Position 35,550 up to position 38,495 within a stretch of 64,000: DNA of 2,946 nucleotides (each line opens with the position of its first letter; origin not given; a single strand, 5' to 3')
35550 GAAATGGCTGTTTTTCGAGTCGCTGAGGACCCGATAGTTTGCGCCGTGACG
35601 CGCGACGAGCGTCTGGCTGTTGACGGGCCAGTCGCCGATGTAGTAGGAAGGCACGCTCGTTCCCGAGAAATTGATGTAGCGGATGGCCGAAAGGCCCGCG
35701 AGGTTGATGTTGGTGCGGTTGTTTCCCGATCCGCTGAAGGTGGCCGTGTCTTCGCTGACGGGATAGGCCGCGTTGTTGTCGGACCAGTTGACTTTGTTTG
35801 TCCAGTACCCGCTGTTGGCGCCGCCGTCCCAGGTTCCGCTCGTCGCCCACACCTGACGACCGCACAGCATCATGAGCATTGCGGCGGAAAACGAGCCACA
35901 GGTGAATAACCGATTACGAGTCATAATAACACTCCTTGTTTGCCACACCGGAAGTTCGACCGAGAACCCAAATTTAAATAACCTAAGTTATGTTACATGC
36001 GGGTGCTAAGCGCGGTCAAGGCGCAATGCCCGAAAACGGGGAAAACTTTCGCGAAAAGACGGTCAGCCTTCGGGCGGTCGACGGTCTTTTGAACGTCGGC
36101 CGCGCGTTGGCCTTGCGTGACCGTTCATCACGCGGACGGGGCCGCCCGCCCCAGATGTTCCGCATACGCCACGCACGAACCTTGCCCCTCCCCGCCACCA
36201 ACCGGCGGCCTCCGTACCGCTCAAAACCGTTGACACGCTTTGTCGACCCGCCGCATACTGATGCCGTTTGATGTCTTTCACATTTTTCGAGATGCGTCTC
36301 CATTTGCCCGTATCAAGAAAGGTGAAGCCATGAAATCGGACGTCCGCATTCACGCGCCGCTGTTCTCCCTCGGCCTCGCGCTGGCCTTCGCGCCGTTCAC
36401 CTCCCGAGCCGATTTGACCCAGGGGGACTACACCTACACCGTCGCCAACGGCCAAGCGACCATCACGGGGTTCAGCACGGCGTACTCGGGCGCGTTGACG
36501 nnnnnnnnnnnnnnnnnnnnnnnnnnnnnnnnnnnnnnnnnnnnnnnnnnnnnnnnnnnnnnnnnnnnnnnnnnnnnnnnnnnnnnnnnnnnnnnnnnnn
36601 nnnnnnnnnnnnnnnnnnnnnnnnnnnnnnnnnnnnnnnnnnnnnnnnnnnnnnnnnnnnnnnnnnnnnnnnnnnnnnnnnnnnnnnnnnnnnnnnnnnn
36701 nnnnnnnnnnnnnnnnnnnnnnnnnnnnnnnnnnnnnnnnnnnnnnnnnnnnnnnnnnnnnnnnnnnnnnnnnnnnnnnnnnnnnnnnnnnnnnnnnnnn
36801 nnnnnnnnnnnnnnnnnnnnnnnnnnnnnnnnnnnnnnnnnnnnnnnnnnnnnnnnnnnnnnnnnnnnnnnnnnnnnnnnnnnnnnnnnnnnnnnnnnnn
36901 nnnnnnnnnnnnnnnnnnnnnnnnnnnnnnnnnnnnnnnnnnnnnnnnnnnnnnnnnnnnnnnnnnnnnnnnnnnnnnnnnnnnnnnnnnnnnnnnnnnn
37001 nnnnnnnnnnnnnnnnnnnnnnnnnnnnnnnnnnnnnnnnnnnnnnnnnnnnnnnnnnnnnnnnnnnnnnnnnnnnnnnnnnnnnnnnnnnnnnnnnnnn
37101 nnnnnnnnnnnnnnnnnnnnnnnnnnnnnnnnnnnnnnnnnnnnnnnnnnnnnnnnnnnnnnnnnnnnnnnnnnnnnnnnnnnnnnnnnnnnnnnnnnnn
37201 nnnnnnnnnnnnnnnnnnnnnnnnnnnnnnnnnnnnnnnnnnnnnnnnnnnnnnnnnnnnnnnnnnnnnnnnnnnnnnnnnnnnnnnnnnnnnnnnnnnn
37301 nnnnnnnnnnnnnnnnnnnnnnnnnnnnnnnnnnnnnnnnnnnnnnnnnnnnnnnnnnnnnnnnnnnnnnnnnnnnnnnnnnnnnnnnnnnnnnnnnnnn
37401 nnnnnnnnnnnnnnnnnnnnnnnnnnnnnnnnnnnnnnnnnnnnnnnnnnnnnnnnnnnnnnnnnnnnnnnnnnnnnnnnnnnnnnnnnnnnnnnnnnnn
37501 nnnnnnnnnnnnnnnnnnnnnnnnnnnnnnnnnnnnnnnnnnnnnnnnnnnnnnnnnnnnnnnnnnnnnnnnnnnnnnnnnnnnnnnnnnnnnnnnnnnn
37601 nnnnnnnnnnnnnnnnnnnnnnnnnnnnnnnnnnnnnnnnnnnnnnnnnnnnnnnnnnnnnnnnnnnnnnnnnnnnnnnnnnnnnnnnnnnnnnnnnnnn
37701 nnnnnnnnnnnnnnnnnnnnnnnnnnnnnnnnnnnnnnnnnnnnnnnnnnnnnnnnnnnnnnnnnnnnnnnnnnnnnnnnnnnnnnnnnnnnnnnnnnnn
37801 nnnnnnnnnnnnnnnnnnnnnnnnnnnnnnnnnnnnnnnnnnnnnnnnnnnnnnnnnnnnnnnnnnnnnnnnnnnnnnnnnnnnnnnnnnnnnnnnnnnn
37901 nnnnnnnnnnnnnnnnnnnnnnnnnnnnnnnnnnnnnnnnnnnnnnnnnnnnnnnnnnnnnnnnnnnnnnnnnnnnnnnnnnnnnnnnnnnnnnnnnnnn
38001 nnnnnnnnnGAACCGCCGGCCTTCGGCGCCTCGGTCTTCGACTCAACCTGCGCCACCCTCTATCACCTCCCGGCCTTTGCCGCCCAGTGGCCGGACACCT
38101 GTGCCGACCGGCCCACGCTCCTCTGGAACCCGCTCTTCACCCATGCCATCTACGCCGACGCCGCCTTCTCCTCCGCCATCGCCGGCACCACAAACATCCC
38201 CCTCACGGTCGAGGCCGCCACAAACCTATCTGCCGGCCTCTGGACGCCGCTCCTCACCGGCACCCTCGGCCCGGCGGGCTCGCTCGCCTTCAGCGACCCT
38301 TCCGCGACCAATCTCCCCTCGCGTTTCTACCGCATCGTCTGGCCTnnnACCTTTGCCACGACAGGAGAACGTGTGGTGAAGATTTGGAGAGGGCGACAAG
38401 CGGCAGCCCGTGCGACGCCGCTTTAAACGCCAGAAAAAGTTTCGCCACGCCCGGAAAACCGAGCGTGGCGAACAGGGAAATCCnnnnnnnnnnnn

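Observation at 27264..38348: Divergently transcribed giant PATR/PA14 protein and BspA-type LRR protein: a candidate surface adhesion module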

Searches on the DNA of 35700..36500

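Call 72: search_rna_families(source=window, start=35700, end=36500, threshold=evalue, max_evalue=1)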
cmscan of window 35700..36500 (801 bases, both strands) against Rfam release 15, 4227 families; matches with E-value up to 1: 0.
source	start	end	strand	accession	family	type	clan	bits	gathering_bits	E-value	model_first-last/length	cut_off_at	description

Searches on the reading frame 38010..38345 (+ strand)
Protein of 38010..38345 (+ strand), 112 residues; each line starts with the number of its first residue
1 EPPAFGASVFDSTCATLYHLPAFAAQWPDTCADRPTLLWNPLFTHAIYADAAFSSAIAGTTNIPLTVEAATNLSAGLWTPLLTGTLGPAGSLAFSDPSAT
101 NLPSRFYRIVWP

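Call 12: search_protein_families(library=pfam, proteins=[window:38010-38345:+], max_evalue=10)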
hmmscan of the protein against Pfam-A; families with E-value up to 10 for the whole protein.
seq(112 aa): 0 families

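Call 20: search_protein_families(library=ncbifam, proteins=[window:38010-38345:+], max_evalue=10)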
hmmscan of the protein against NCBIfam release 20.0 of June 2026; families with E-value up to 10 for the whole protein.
seq(112 aa): 0 families

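Call 23: find_homologous_proteins(query=window:38010-38345:+, max_evalue=0.01)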
Query seq(112 aa): 22 candidates shared short words with the query, none scored E <= 0.01.

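Call 74: search_solved_structures(query=window:38040-38345:+, max_evalue=10)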
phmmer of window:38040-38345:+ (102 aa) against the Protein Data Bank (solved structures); distinct sequences matched with E-value up to 10: 0.
